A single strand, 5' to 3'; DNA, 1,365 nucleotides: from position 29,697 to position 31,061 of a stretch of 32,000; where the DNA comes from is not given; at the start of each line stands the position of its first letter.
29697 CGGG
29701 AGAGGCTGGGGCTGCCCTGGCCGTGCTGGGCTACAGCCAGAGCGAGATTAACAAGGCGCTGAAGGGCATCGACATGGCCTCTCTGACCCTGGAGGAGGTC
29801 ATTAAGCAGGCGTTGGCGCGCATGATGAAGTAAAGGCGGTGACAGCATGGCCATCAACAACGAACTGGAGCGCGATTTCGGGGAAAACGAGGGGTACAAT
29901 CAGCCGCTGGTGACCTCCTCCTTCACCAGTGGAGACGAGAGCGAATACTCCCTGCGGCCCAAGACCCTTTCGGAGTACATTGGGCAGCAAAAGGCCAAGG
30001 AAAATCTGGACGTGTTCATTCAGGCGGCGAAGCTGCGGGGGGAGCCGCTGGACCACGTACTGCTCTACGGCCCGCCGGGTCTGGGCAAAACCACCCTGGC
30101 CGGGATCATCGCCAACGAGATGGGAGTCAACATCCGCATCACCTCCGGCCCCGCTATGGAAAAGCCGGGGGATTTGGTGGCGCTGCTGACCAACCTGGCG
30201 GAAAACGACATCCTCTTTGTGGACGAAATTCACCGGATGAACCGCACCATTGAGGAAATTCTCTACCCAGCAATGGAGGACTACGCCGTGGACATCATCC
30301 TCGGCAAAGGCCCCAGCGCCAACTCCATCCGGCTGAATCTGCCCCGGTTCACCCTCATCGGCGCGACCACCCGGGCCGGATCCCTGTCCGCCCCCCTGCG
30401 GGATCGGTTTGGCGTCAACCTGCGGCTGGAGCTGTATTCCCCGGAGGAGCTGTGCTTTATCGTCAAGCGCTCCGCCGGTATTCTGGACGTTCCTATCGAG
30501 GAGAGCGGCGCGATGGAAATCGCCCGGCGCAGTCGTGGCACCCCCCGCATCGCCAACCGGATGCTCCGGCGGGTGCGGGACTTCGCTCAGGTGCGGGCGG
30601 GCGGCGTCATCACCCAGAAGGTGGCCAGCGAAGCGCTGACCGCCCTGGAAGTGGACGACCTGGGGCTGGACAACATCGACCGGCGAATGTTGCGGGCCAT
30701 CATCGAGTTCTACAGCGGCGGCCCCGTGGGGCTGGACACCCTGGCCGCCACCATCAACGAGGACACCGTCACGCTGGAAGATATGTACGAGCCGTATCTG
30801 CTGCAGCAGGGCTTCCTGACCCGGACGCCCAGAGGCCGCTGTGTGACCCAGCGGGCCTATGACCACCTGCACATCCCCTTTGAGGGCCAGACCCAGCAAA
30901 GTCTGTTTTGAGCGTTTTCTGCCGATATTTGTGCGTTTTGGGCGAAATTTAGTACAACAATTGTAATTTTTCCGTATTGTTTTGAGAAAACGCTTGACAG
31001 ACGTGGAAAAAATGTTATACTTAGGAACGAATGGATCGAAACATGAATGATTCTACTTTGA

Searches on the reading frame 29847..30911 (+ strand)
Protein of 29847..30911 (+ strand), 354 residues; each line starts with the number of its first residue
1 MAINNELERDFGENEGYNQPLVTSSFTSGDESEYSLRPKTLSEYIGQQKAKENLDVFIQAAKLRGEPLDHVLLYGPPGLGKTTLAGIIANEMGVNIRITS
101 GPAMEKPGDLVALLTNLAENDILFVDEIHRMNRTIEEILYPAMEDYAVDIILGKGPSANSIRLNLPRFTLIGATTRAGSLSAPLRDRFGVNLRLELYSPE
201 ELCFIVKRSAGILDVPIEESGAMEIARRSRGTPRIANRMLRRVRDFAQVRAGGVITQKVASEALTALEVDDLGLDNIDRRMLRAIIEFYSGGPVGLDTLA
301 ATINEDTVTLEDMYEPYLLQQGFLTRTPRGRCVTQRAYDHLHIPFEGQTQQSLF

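Call 81: search_protein_families(library=pfam, proteins=[window:29847-30911:+], max_evalue=0.001)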
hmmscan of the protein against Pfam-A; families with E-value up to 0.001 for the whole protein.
window:29847-30911:+ (354 aa): 11 families
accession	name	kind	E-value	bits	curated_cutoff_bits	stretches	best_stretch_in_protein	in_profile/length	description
PF05496.18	RuvB_N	-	3.6e-81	271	27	1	36-194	1-159/159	Holliday junction DNA helicase RuvB P-loop domain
PF17864.7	AAA_lid_4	-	8.5e-33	112.4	27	1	197-270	1-74/74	RuvB AAA lid domain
PF05491.19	RuvB_C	-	1.6e-25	89.3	24.7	1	272-341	2-71/72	RuvB C-terminal winged helix domain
PF00004.35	AAA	-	2.2e-21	77.1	21.2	1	71-195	1-130/131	ATPase family associated with various cellular activities (AAA)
PF07728.20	AAA_5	-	1.1e-09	38.9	22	1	70-188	1-139/139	AAA domain (dynein-related subfamily)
PF01078.27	Mg_chelatase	-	1.4e-07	31.6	20.3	0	41-88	2-42/207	Magnesium chelatase, subunit ChlI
PF05673.19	DUF815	-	6e-05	22.7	23.8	0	40-128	26-116/249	Protein of unknown function (DUF815)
PF06068.19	TIP49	-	0.00016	21.5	23.8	1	43-99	25-81/347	TIP49 P-loop domain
PF14532.12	Sigma54_activ_2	-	0.00032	21.4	25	1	71-140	24-90/138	Sigma-54 interaction domain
PF13191.12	AAA_16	-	0.00063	20.7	32.6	0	63-93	20-49/167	AAA ATPase domain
PF07726.17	AAA_3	-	0.00068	20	27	0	70-112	1-43/131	ATPase family associated with various cellular activities (AAA)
